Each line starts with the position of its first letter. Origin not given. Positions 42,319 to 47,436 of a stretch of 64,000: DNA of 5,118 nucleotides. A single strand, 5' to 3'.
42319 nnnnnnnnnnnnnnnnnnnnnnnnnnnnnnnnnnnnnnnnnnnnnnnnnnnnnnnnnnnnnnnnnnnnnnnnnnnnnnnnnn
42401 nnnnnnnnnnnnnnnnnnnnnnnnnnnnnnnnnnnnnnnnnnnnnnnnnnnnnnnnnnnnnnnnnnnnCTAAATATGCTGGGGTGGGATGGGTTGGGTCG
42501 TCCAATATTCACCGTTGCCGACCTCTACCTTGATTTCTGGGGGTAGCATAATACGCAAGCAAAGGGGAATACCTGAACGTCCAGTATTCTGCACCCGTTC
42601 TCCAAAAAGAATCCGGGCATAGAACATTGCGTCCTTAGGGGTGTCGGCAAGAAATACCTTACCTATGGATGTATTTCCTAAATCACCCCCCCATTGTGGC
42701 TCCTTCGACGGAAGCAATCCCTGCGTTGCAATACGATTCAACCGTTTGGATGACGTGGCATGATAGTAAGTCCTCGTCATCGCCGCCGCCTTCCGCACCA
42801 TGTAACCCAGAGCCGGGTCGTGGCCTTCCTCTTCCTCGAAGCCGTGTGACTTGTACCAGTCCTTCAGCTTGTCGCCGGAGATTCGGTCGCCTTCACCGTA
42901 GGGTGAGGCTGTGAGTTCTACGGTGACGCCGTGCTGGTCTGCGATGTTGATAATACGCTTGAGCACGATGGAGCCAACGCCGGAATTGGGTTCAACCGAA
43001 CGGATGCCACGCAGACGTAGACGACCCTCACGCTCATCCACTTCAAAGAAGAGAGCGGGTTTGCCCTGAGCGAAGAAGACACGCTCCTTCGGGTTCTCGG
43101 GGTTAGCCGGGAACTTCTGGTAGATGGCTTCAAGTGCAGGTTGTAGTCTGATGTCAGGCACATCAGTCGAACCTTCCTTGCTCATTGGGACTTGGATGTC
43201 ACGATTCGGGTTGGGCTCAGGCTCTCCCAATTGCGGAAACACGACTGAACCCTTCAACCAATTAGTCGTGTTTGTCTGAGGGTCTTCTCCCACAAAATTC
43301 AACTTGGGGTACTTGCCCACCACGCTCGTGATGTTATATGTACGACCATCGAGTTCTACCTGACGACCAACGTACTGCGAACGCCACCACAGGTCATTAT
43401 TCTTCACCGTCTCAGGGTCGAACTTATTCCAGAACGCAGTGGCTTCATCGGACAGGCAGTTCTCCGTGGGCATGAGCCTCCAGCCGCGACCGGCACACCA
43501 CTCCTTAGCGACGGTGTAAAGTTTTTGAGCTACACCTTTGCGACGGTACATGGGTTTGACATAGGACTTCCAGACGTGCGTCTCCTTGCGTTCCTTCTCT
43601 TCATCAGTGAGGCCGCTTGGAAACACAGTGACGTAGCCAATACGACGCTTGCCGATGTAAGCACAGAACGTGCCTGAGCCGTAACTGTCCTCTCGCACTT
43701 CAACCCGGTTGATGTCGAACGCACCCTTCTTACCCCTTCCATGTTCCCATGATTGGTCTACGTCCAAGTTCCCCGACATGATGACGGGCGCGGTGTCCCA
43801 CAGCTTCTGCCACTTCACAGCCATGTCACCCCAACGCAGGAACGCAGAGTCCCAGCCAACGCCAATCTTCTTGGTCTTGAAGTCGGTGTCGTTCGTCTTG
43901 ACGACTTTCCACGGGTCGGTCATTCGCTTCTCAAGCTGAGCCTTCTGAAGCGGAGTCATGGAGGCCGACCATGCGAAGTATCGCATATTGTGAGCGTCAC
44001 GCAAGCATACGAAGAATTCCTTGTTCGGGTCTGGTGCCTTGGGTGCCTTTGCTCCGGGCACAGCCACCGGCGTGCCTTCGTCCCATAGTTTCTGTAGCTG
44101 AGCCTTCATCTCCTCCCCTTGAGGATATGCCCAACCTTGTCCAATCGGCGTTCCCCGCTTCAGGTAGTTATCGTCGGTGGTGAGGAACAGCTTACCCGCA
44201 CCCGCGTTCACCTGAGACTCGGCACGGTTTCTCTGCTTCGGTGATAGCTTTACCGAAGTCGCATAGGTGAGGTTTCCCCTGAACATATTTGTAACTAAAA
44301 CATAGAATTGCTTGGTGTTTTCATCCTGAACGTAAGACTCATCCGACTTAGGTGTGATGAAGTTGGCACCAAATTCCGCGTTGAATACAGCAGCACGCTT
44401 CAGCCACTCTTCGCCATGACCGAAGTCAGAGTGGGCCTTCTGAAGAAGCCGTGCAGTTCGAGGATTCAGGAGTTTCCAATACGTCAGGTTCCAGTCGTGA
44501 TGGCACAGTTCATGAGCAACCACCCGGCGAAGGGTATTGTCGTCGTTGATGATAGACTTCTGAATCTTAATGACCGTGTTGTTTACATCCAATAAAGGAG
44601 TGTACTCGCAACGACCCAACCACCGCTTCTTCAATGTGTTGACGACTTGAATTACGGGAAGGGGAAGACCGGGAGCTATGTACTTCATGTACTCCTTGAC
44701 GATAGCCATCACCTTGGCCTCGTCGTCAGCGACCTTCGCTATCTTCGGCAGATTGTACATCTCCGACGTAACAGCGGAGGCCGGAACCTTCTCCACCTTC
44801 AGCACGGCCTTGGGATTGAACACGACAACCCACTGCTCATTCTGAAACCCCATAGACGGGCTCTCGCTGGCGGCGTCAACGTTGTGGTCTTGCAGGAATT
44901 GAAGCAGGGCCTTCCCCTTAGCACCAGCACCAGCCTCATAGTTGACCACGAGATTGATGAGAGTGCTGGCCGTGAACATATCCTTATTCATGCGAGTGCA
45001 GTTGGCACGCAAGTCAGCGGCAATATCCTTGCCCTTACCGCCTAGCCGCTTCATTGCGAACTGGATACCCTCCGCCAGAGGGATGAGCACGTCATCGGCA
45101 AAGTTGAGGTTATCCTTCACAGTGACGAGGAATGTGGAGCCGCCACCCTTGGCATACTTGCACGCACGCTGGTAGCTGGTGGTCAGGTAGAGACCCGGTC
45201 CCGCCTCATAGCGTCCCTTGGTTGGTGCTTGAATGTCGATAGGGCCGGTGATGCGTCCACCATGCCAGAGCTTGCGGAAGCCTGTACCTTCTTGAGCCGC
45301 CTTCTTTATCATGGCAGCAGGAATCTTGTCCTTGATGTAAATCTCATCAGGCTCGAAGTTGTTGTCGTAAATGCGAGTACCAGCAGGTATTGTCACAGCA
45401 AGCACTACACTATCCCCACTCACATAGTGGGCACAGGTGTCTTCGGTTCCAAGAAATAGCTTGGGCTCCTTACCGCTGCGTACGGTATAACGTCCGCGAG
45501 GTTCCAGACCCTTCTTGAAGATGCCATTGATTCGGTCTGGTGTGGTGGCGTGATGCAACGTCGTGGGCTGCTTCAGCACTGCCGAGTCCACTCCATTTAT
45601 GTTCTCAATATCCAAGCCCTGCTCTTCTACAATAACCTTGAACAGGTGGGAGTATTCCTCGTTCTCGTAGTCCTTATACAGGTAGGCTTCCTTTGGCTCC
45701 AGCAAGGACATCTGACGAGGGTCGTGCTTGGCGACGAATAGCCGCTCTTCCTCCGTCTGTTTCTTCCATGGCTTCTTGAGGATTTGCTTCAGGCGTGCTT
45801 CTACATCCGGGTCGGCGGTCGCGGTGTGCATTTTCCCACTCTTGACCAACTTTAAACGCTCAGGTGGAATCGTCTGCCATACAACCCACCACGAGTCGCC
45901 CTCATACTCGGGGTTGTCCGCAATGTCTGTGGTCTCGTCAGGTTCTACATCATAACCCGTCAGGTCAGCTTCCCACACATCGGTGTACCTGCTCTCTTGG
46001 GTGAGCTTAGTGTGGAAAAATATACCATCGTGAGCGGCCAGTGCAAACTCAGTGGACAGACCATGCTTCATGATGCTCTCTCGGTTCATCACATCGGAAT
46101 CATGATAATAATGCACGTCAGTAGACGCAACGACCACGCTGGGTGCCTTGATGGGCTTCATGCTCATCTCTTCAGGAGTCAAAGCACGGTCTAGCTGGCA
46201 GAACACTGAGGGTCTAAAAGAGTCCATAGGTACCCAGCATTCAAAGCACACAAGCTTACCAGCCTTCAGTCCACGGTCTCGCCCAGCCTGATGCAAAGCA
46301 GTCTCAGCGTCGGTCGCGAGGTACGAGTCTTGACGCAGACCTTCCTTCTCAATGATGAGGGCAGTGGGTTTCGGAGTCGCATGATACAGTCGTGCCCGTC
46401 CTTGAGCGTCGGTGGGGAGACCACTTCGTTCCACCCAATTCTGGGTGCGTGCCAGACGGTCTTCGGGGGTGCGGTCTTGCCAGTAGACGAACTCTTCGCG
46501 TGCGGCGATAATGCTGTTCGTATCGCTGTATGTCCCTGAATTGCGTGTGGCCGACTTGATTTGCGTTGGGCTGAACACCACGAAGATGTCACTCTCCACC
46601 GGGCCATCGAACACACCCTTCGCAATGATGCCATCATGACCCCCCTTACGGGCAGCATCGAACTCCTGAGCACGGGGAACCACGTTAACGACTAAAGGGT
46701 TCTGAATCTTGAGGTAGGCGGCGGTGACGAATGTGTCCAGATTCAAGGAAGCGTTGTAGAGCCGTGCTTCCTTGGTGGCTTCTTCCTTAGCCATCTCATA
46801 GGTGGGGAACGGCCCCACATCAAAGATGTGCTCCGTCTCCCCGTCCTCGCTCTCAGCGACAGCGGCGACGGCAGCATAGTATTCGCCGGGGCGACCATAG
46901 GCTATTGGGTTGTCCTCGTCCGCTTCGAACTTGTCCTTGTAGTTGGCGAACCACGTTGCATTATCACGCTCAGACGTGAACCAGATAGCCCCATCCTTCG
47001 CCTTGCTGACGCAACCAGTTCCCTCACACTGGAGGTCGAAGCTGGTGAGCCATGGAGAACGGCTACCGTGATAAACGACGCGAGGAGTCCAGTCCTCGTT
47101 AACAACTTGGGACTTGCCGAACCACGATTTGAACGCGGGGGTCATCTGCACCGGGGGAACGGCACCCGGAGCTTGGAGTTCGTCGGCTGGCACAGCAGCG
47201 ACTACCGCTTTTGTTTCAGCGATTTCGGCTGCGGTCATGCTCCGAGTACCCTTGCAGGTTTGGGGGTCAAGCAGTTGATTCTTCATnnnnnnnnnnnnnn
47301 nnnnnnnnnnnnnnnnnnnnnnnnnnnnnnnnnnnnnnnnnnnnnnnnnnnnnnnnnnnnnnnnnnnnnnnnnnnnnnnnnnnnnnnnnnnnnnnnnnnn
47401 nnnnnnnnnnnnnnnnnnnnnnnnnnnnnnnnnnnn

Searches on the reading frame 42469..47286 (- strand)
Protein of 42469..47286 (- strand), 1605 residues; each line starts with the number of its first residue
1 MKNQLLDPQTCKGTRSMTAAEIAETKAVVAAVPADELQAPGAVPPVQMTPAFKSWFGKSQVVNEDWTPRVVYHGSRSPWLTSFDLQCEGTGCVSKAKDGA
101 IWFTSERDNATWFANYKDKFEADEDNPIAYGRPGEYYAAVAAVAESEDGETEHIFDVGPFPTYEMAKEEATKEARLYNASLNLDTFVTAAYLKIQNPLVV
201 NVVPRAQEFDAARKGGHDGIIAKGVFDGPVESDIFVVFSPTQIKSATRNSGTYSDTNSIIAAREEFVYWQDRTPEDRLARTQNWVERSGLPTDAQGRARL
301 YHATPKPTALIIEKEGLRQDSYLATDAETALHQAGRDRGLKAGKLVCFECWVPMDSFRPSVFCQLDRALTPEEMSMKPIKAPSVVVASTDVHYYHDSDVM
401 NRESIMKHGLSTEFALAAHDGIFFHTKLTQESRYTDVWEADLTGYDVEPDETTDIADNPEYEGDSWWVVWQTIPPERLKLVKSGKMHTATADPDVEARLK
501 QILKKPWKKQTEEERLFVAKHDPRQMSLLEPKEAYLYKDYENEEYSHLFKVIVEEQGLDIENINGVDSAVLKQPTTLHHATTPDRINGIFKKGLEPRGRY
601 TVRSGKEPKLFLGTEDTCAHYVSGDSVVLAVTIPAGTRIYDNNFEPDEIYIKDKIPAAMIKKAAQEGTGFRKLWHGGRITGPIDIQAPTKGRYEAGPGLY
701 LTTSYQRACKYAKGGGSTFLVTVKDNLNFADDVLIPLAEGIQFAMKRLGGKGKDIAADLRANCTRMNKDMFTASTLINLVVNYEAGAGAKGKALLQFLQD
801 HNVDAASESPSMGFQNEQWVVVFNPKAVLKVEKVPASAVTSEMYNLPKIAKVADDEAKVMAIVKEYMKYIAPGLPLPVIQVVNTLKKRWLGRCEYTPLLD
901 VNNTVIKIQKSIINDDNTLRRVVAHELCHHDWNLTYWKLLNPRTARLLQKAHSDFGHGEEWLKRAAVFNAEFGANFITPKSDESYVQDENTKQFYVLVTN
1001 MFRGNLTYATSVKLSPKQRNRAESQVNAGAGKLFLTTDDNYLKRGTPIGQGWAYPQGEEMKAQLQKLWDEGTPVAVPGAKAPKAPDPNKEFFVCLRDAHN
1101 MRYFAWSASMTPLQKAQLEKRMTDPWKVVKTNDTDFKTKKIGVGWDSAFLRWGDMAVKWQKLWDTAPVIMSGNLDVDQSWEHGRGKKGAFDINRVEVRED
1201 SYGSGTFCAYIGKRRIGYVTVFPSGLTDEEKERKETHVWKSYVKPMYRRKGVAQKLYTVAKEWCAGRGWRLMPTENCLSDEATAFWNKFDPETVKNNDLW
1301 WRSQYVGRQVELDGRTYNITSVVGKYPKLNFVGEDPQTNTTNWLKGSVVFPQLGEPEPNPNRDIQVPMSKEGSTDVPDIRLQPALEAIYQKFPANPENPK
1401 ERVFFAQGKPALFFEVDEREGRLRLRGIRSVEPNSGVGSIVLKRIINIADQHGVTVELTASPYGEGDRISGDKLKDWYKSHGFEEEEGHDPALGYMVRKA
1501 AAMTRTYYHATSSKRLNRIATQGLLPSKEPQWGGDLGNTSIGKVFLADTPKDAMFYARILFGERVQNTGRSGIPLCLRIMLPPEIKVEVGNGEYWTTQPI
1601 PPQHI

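Call 3: search_protein_families(library=pfam, proteins=[window:42469-47286:-], max_evalue=0.1)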
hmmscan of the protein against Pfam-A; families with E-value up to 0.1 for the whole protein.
window:42469-47286:- (1605 aa): 6 families
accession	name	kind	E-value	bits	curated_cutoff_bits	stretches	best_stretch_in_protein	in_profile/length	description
PF18760.7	ART-PolyVal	-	8.7e-15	56.2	31.2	1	67-252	5-139/140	ADP-Ribosyltransferase in polyvalent proteins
PF00583.31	Acetyltransf_1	-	2.4e-09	37.9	20.7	1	1198-1286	24-111/116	Acetyltransferase (GNAT) family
PF13508.13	Acetyltransf_7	-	1.2e-07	32.4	27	1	1206-1289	5-80/84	Acetyltransferase (GNAT) domain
PF10263.15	SprT-like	-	0.00019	21.7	25.6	1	863-970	5-97/108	SprT-like family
PF01885.22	PTS_2-RNA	-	0.01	16.3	26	0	550-604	73-130/177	RNA 2'-phosphotransferase, Tpt1 / KptA family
PF13673.13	Acetyltransf_10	-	0.022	15.2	23.6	0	1231-1271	52-87/128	Acetyltransferase (GNAT) domain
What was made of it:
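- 41908..47286 (-): One polyvalent gene, about 1776-1792 codons. Domains: ART-PolyVal, four H-x-T...GL modules, a weak SprT-like hit, GNAT, a C-terminal YHAT module, then the 'o168' module. In this window it is interrupted by an in-frame TAG. Pfam (call 3).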

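Call 4: search_protein_families(library=phrogs, proteins=[window:42469-47286:-], max_evalue=0.01)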
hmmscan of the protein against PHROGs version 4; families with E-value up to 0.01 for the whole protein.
window:42469-47286:- (1605 aa): 5 families
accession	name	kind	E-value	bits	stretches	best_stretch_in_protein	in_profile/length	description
phrog_21376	-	unknown function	6.1e-08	31.5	1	49-274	528-694/1664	-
phrog_10691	-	unknown function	0.0011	16.4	1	1421-1490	2711-2783/3925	-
phrog_11975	-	unknown function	0.0026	17.8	1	1412-1492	24-102/370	-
phrog_1249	-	other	0.0032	18.2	0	1203-1267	58-121/180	acetyltransferase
phrog_11841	-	other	0.0093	15.7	0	1194-1273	46-126/502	acetyltransferase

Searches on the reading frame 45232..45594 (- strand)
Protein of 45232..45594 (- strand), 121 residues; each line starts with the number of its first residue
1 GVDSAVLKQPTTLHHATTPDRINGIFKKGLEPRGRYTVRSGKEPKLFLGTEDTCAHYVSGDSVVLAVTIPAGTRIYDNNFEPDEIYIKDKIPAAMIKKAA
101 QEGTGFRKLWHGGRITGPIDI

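Call 59: search_protein_families(library=pfam, proteins=[window:45232-45594:-], max_evalue=1)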
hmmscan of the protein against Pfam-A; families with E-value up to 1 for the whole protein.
seq(121 aa): 1 family
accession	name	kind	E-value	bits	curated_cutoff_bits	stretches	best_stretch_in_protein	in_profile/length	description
PF08666.17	SAF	-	0.2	12.7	21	1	61-85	2-26/63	SAF domain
